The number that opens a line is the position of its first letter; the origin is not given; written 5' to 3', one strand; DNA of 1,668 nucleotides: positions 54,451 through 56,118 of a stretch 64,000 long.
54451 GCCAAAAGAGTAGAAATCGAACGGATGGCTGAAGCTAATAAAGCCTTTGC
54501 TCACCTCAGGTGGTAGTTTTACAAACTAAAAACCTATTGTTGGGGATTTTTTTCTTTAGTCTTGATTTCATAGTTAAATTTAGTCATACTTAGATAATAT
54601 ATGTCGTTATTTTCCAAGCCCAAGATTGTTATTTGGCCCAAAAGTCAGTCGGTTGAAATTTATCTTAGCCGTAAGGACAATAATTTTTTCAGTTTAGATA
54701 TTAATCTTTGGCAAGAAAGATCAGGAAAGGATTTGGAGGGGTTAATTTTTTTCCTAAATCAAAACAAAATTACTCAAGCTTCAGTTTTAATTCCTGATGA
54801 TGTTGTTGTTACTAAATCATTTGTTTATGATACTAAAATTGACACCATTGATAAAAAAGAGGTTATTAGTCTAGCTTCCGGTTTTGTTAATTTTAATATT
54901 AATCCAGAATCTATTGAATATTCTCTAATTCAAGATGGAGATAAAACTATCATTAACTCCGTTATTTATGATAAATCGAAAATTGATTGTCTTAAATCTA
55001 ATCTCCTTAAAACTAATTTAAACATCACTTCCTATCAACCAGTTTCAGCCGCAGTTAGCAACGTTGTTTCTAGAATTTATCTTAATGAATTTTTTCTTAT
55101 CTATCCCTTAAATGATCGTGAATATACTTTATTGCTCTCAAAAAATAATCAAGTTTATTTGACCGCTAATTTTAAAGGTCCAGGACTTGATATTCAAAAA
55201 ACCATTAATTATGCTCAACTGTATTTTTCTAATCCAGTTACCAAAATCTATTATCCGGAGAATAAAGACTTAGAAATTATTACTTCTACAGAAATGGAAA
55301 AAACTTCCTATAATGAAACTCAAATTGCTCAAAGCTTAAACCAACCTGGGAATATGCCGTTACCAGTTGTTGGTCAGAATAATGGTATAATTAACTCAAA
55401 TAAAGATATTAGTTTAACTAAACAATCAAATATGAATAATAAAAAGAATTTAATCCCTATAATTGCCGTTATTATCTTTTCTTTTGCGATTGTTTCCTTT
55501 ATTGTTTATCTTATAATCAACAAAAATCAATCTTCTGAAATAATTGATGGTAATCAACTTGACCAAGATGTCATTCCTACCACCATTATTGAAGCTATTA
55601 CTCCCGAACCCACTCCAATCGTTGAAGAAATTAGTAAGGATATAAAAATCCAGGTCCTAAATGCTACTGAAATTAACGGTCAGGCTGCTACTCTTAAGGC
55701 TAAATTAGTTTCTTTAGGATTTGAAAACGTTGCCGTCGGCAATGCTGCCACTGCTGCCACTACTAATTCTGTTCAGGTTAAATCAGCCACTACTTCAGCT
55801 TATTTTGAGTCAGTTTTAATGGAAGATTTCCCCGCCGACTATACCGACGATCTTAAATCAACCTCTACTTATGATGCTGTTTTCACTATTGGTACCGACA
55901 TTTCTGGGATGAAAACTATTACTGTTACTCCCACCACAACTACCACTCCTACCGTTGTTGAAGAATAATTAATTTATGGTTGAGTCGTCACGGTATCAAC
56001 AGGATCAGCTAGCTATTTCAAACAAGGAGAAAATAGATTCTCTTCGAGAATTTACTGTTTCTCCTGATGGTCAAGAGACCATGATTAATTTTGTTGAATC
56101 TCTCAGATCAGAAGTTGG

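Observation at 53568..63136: The str operon is split: 6.4 kb of envelope and sugar genes inserted between rpsG and fusA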

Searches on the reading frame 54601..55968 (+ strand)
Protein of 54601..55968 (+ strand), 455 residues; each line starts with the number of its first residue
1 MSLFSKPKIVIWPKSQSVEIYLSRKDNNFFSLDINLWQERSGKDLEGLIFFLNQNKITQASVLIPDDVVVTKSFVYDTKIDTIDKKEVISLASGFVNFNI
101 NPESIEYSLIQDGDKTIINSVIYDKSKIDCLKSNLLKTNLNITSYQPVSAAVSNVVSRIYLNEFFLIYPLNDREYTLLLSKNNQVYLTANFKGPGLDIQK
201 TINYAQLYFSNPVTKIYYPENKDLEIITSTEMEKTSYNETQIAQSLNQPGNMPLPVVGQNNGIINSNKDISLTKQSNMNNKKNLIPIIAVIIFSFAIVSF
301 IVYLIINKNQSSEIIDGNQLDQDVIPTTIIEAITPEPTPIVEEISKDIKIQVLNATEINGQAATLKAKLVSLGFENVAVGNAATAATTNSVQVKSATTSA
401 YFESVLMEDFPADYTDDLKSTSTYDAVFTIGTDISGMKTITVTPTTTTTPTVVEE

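Call 8: search_protein_families(library=pfam, proteins=[window:54601-55968:+], max_evalue=0.01)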
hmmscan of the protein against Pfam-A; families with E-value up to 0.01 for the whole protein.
window:54601-55968:+ (455 aa): 1 family
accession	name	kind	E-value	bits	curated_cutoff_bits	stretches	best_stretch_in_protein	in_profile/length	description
PF13399.11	LytR_C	-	7.5e-08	33.6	22.2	1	347-401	1-56/86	LytR cell envelope-related transcriptional attenuator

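Call 26: search_protein_families(library=ncbifam, proteins=[window:54601-55968:+], max_evalue=0.01)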
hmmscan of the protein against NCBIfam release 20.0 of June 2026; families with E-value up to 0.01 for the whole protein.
window:54601-55968:+ (455 aa): 2 families
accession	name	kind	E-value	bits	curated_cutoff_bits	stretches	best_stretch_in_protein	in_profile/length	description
NF035953.1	integrity_Cei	equivalog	4.7e-06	26.5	150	1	279-381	7-116/212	envelope integrity protein Cei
NF041534.1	rodZ_Strepcoccus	equivalog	0.00063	19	375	1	268-371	89-190/275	cytoskeleton protein RodZ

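Call 27: find_homologous_proteins(query=window:54601-55968:+, max_evalue=0.00001)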
Query window:54601-55968:+ (455 aa): 288 proteins with E <= 0.00001 among 8000 candidates; the best 120 are listed.
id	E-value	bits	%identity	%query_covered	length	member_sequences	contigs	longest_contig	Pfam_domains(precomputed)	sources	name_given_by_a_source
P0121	2.0e-237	806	81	100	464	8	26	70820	PF13399.12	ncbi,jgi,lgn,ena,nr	ncbi:MAG TPA: LytR C-terminal domain-containing protein [Candidatus Woesebacteria bacterium]|nr:LytR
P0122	2.2e-236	803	83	99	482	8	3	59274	PF13399.12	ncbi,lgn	-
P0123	7.4e-203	692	74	96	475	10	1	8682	PF13399.12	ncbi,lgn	-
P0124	3.4e-197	674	71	96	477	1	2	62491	PF13399.12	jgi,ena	-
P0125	5.2e-190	650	70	96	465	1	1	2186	PF13399.12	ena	-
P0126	1.4e-188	645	68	96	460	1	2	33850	PF13399.12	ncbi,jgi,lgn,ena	ncbi:MAG: LytR C-terminal domain-containing protein [Candidatus Shapirobacteria bacterium]|jgi:hypot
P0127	1.7e-188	645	69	98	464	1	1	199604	PF13399.12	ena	-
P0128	5.0e-188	643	68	100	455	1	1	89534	PF13399.12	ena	-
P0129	1.1e-186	639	69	95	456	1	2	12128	PF13399.12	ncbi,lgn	-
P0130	1.5e-186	638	70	99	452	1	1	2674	PF13399.12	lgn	-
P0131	4.8e-185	634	66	99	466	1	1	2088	PF13399.12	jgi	jgi:hypothetical protein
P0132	6.7e-185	633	67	97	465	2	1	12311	PF13399.12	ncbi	-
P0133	1.0e-184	632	69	95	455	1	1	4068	PF13399.12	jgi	-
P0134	1.3e-184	632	67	98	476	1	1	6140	PF13399.12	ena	-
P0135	4.1e-184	630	67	99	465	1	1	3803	PF13399.12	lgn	-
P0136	8.1e-184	629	68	95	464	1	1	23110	PF13399.12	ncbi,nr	ncbi:MAG: LytR C-terminal domain-containing protein [Candidatus Shapirobacteria bacterium]|nr:LytR C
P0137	9.7e-184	629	66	100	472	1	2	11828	PF13399.12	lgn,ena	-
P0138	2.3e-183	628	66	98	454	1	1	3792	PF13399.12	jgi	jgi:hypothetical protein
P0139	4.7e-183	627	67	100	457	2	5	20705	PF13399.12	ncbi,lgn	-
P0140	7.8e-183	626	64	99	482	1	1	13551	PF13399.12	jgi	jgi:hypothetical protein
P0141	8.3e-183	626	68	96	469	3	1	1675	PF13399.12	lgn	-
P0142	1.0e-182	626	67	96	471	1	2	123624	PF13399.12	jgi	jgi:uncharacterized protein YoxC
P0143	3.6e-182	624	65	100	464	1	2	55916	PF13399.12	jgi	-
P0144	9.1e-182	623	65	100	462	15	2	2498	PF13399.12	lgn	-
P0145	1.1e-181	623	68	95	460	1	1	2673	PF13399.12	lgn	-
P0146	1.1e-181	622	65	100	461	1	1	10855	PF13399.12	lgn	-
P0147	1.1e-181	622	66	100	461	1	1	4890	PF13399.12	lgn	-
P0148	1.3e-181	622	65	100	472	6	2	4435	PF13399.12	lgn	-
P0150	4.0e-180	617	64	100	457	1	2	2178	PF13399.12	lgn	-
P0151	6.6e-180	617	64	100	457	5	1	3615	PF13399.12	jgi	-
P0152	7.9e-180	616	66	99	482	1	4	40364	PF13399.12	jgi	-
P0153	1.7e-179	615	67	95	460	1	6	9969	PF13399.12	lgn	-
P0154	2.3e-179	615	65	100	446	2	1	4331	PF13399.12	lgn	-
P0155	4.1e-179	614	64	100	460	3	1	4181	PF13399.12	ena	-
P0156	7.1e-179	613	66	95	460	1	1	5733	PF13399.12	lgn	-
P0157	1.2e-178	612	65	98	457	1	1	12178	PF13399.12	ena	-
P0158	2.7e-178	611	65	99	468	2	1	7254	PF13399.12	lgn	-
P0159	2.8e-178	611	65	99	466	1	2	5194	PF13399.12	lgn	-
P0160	8.6e-178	610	67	99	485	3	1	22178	PF13399.12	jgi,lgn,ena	-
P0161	1.1e-177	609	67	96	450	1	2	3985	PF13399.12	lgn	-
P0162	1.2e-177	609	65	98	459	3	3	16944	PF13399.12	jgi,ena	-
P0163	1.5e-177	609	67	95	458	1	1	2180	PF13399.12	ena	-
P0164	3.3e-177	608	64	100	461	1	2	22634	PF13399.12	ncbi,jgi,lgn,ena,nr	ncbi:MAG: LytR C-terminal domain-containing protein [Candidatus Shapirobacteria bacterium]|jgi:hypot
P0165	8.6e-177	606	64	100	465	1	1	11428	PF13399.12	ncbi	-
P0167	1.0e-176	606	66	99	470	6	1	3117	PF13399.12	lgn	-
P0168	5.6e-175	600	63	99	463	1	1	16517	PF13399.12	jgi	jgi:hypothetical protein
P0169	2.3e-174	598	64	100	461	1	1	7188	PF13399.12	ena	-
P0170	2.6e-174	598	64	99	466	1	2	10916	PF13399.12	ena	-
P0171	3.2e-174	598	65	96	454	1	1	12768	PF13399.12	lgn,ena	-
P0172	3.9e-174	598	64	100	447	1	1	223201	PF13399.12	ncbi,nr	ncbi:MAG: LytR C-terminal domain-containing protein [Candidatus Shapirobacteria bacterium]|nr:LytR C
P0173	3.9e-173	594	65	96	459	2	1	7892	PF13399.12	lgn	-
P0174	9.0e-173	593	65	96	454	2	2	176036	PF13399.12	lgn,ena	-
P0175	4.6e-172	591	64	100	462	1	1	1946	PF13399.12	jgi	jgi:hypothetical protein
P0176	6.8e-172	590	62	100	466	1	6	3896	PF13399.12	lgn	-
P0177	2.2e-171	588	63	96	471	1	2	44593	PF13399.12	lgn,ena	-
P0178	1.8e-170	586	62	100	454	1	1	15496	PF13399.12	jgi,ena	-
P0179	5.6e-170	584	63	96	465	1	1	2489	PF13399.12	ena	-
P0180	9.3e-170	583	62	99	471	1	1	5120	PF13399.12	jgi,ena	-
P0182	3.1e-169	581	61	100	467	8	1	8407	PF13399.12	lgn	-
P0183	5.6e-169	581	60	100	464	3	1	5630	PF13399.12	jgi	-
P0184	1.5e-168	579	61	99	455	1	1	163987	PF13399.12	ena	-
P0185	2.2e-168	579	67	89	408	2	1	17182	PF13399.12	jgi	-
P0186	5.5e-168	577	63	100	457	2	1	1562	PF13399.12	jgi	jgi:hypothetical protein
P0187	2.4e-167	575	62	97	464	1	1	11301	PF13399.12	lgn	-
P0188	6.0e-167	574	63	96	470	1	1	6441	PF13399.12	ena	-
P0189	1.1e-163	563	62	99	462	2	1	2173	PF13399.12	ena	-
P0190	7.0e-162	557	61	97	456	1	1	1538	PF13399.12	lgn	-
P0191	1.1e-161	557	59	99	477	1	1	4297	PF13399.12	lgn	-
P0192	5.3e-161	554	61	99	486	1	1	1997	PF13399.12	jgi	jgi:hypothetical protein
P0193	7.2e-161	554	58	100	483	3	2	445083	PF13399.12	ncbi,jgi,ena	ncbi:MAG: LytR C-terminal domain-containing protein [Candidatus Shapirobacteria bacterium]|jgi:hypot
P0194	7.4e-161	554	60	95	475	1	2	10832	PF13399.12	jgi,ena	-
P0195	2.1e-160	552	57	100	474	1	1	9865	PF13399.12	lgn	-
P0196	2.2e-160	552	60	95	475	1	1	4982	PF13399.12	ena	-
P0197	2.7e-160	552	61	99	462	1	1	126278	PF13399.12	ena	-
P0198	3.9e-160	551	60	99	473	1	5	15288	PF13399.12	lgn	-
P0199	4.3e-160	551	60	100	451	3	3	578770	PF13399.12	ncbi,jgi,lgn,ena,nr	ncbi:MAG TPA: LytR C-terminal domain-containing protein [Candidatus Woesebacteria bacterium]|nr:LytR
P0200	7.2e-160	551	60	96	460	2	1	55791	PF13399.12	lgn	-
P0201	1.1e-159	550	58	100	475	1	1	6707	PF13399.12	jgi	-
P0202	1.8e-159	549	58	100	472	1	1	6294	PF13399.12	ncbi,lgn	-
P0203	2.8e-159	549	59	100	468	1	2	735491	PF13399.12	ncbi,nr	ncbi:MAG: LytR C-terminal domain-containing protein [Candidatus Shapirobacteria bacterium]|nr:LytR C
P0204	1.2e-158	547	60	99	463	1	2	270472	PF13399.12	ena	-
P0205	1.3e-158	546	60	99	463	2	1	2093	PF13399.12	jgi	-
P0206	3.0e-158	545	58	100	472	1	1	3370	PF13399.12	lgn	-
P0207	4.6e-158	545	60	96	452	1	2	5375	PF13399.12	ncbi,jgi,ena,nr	ncbi:MAG: LytR C-terminal domain-containing protein [Candidatus Shapirobacteria bacterium]|nr:LytR C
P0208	4.7e-158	545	59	95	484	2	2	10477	PF13399.12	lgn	-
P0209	9.0e-158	544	60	96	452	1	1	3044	PF13399.12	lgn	-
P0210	1.1e-157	543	59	99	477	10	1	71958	PF13399.12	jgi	-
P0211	1.2e-157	543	59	95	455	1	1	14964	PF13399.12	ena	-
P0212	1.3e-157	543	58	100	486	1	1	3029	PF13399.12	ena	-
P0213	1.4e-157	543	58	100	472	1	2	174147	PF13399.12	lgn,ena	-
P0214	3.9e-157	542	59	100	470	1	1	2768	PF13399.12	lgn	-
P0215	7.1e-157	541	60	97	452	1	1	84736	PF13399.12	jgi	jgi:LytR cell envelope-related transcriptional attenuator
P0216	1.1e-156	540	58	100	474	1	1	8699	PF13399.12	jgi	-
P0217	1.8e-156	539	59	96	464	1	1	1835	PF13399.12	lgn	-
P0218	2.1e-156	539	59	100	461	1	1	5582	PF13399.12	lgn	-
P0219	5.6e-156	538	60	98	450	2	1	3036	PF13399.12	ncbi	-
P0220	1.2e-155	537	60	96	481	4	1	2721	PF13399.12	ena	-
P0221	4.8e-155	535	58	96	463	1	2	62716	PF13399.12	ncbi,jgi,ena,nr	ncbi:MAG: LytR C-terminal domain-containing protein [Candidatus Shapirobacteria bacterium]|jgi:hypot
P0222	4.9e-155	535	58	99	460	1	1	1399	PF13399.12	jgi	jgi:hypothetical protein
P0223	7.9e-155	534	60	95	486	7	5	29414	PF13399.12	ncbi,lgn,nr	ncbi:MAG: LytR C-terminal domain-containing protein [Candidatus Shapirobacteria bacterium]|nr:LytR C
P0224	8.3e-155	534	58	100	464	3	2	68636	PF13399.12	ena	-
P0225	1.0e-154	534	58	99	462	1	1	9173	PF13399.12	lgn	-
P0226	1.2e-154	533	59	95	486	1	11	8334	PF13399.12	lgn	-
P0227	1.5e-154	533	59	96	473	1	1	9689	PF13399.12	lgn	-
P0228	2.4e-154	532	59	97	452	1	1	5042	PF13399.12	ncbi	-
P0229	4.3e-154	532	58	96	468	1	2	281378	PF13399.12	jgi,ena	-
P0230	6.5e-154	531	57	99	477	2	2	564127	PF13399.12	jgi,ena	-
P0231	6.9e-154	531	58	100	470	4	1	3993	PF13399.12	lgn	-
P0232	1.8e-153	530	59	99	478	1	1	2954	PF13399.12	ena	-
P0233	2.9e-153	529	58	97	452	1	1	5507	PF13399.12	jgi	-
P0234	5.3e-153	528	57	97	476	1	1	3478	PF13399.12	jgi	-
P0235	1.6e-152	526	57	99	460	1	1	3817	PF13399.12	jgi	-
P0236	1.7e-152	526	58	99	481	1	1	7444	PF13399.12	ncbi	-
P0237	2.9e-152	526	57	99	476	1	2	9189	PF13399.12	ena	-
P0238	7.2e-152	524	57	100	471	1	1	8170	PF13399.12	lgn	-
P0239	1.0e-151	524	58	96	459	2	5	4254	PF13399.12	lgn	-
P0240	1.9e-151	523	58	99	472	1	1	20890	PF13399.12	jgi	jgi:hypothetical protein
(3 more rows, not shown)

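Call 54: find_related_loci(query=A1, collection=metagenome_contigs, flank=10000)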
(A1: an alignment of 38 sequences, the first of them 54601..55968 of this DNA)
Query A1 (455 aa) in metagenome_contigs; peptide patterns used: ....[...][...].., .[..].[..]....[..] (x = any residue, [..] = any of these).
600 stretches matched a pattern (row limit reached: there are more); 134 encode a relative of the query (tblastn E <= 1e-3); the best 80 are kept; 80 distinct loci.
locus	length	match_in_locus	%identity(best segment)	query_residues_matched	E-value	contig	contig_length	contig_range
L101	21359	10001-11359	82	1-451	0e+0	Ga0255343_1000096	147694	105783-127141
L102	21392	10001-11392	81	1-454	0e+0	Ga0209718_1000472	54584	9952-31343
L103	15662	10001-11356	66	1-451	0e+0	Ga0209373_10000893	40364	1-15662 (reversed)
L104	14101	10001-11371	67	1-451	0e+0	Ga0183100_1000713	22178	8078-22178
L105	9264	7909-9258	67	1-451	0e+0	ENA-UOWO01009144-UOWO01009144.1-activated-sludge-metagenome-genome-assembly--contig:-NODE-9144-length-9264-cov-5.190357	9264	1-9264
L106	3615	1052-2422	64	1-454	0e+0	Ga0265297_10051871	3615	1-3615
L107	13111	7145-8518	66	1-451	0e+0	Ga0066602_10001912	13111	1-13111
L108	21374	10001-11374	66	1-451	0e+0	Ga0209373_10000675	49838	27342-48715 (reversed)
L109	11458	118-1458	65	1-445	0e+0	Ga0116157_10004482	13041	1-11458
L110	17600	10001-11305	68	1-435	0e+0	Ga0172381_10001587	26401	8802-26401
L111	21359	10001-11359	82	1-451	0e+0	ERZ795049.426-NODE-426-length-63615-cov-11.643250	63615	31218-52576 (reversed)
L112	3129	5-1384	64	1-454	0e+0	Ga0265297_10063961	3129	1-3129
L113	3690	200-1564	62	1-452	0e+0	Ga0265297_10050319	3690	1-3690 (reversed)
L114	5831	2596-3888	65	1-435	3e-180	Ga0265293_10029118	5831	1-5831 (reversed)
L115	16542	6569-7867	62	1-436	3e-177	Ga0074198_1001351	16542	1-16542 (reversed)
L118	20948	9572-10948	58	1-451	1e-169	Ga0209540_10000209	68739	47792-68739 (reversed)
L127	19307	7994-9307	60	1-434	3e-165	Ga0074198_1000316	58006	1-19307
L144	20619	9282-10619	49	1-434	3e-135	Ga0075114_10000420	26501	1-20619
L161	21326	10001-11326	46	1-451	3e-122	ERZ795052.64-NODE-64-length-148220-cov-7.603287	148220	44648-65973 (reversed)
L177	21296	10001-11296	43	1-434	1e-102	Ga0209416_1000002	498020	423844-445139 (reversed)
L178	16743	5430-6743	42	1-445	6e-101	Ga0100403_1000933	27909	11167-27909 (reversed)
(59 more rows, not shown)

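Call 60: predict_structure(alignment_id=A2)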
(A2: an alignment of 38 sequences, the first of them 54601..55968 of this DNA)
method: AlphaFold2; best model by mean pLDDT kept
length: 455 residues; sequences in the alignment: 38
mean_pLDDT: 76.5   pTM: 0.55
mean pLDDT of the five models: 76.5, 75.7, 74.1, 66.8, 65.4
residues with pLDDT >= 90: 123; 70-90: 234; 50-70: 20; < 50: 78
segments of 3 or more residues with pLDDT < 50: 1-4, 263-284, 309-340, 436-455
pLDDT, mean of each block of 10 residues (from residue 1): 59 92 83 93 92 88 92 89 88 86 90 87 94 93 91 87 88 89 89 88 85 88 85 89 86 87 36 28 55 78 64 30 29 34 78 79 85 88 81 87 84 85 88 50 31 31
secondary structure, 60 per line:
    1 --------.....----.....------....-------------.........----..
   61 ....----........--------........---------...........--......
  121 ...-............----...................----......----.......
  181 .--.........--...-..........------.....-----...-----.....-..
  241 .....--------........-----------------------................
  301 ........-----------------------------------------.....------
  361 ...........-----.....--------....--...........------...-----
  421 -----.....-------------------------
elements in order: E9-13 E18-22 E29-32 H46-54 E59-64 E69-76 H85-92 E105-112 E115-123 H125-136 E141-147 H148-159 E164-169 E174-181 E184-192 E195-197 H199-208 E215-219 E225-227 E233-237 H239-245 H254-261 H285-308 E350-354 H361-371 E377-381 E390-393 H396-406 E413-415 E426-430

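Call 64: fold_search(model_id=the predicted structure, library=pdb)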
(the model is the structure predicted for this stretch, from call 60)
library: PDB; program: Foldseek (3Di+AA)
matches with E <= 10: 1625; with E <= 0.001: 169
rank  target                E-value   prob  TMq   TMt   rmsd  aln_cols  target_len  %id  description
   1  5eq6_A                2.6e-12  1.00  0.30  0.36  11.3       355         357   13  Pseudomonas aeruginosa PilM bound to AMP-PNP (released 2016-04-27)
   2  5eox_B                6.0e-12  1.00  0.30  0.37  11.5       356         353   13  Pseudomonas aeruginosa PilM bound to ADP (released 2016-04-27)
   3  5eoy_B                6.8e-12  1.00  0.30  0.36  11.4       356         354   12  Pseudomonas aeruginosa SeMet-PilM bound to ADP (released 2016-04-27)
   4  5eox_A                9.7e-12  1.00  0.28  0.34  10.7       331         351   14  Pseudomonas aeruginosa PilM bound to ADP (released 2016-04-27)
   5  5eoy_A                1.2e-11  1.00  0.30  0.36  11.2       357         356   12  Pseudomonas aeruginosa SeMet-PilM bound to ADP (released 2016-04-27)
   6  5eq6_B                1.6e-11  1.00  0.27  0.33  10.9       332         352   12  Pseudomonas aeruginosa PilM bound to AMP-PNP (released 2016-04-27)
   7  5eou_B                2.3e-11  1.00  0.33  0.41   8.9       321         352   13  Pseudomonas aeruginosa PilM:PilN1-12 bound to ATP (released 2016-04-27)
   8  5eou_A                1.5e-10  1.00  0.32  0.42  10.0       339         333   12  Pseudomonas aeruginosa PilM:PilN1-12 bound to ATP (released 2016-04-27)
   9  2ych_A                6.5e-10  1.00  0.36  0.47   8.6       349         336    8  PilM-PilN type IV pilus biogenesis complex (released 2011-05-11)
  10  3wt0_D                1.5e-09  1.00  0.26  0.30   9.0       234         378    9  Crystal Structure Analysis of Cell Division Protein (released 2015-04-29)
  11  1yf5                  1.7e-09  1.00  0.32  0.56   6.7       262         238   11  Cyto-Epsl: The Cytoplasmic Domain Of Epsl, An Inner Membrane Component Of The Type II Secretion System Of Vibrio Cholera (released 2005-05-03)
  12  3jc8_Ma               2.4e-09  1.00  0.33  0.41   9.2       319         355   12  Architectural model of the type IVa pilus machine in a piliated state (released 2016-03-16)
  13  3hrg                  4.5e-09  1.00  0.28  0.43   7.3       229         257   11  Crystal structure of Bacteroides thetaiotaomicron BT_3980, protein with actin-like ATPase fold and unknown function (NP_ (released 2009-06-23)
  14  3wqu_B                6.4e-09  1.00  0.25  0.30   8.4       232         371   10  Staphylococcus aureus FtsA complexed with ATP (released 2014-10-08)
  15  3wt0_C                6.8e-09  1.00  0.26  0.31   8.3       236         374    8  Crystal Structure Analysis of Cell Division Protein (released 2015-04-29)
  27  4pht_X                1.3e-07  1.00  0.33  0.60   5.6       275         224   10  ATPase GspE in complex with the cytoplasmic domain of GspL from the Vibrio vulnificus type II Secretion system (released 2014-11-26)
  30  4pht_Y                1.6e-07  1.00  0.31  0.56   6.9       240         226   10  ATPase GspE in complex with the cytoplasmic domain of GspL from the Vibrio vulnificus type II Secretion system (released 2014-11-26)
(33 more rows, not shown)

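Call 71: search_protein_families(library=pfam, proteins=[L101:11571-12269:-, L178:10771-11499:-, L144:11750-12469:+, L104:11471-12055:-, L118:11145-11561:-, L127:9544-9969:-, L161:11403-11963:-, L104:12233-12859:-, L177:13976-14656:+], max_evalue=0.001)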
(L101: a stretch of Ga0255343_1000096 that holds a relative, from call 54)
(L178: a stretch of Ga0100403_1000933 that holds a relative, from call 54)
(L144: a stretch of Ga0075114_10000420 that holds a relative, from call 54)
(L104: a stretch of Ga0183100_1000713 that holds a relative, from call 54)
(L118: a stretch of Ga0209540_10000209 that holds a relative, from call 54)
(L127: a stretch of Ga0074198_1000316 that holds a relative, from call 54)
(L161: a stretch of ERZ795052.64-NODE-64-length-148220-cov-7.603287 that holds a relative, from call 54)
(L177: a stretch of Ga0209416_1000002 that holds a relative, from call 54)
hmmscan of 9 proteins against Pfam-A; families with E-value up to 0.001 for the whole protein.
L101:11571-12269:- (232 aa): 1 family
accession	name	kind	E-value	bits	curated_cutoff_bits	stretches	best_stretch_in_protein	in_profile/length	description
PF00293.34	NUDIX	-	3.9e-09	37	21.1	1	106-169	31-96/134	NUDIX domain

L178:10771-11499:- (242 aa): 0 families

L144:11750-12469:+ (239 aa): 2 families
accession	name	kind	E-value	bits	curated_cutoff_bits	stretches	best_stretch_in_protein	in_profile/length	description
PF00483.29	NTP_transferase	-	3.5e-64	217.2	21.2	1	2-232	1-243/245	Nucleotidyl transferase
PF12804.13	NTP_transf_3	-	5.7e-10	40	27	1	3-115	1-103/160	MobA-like NTP transferase domain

L104:11471-12055:- (194 aa): 0 families

L118:11145-11561:- (138 aa): 0 families

L127:9544-9969:- (141 aa): 0 families

L161:11403-11963:- (186 aa): 0 families

L104:12233-12859:- (208 aa): 0 families

L177:13976-14656:+ (226 aa): 0 families
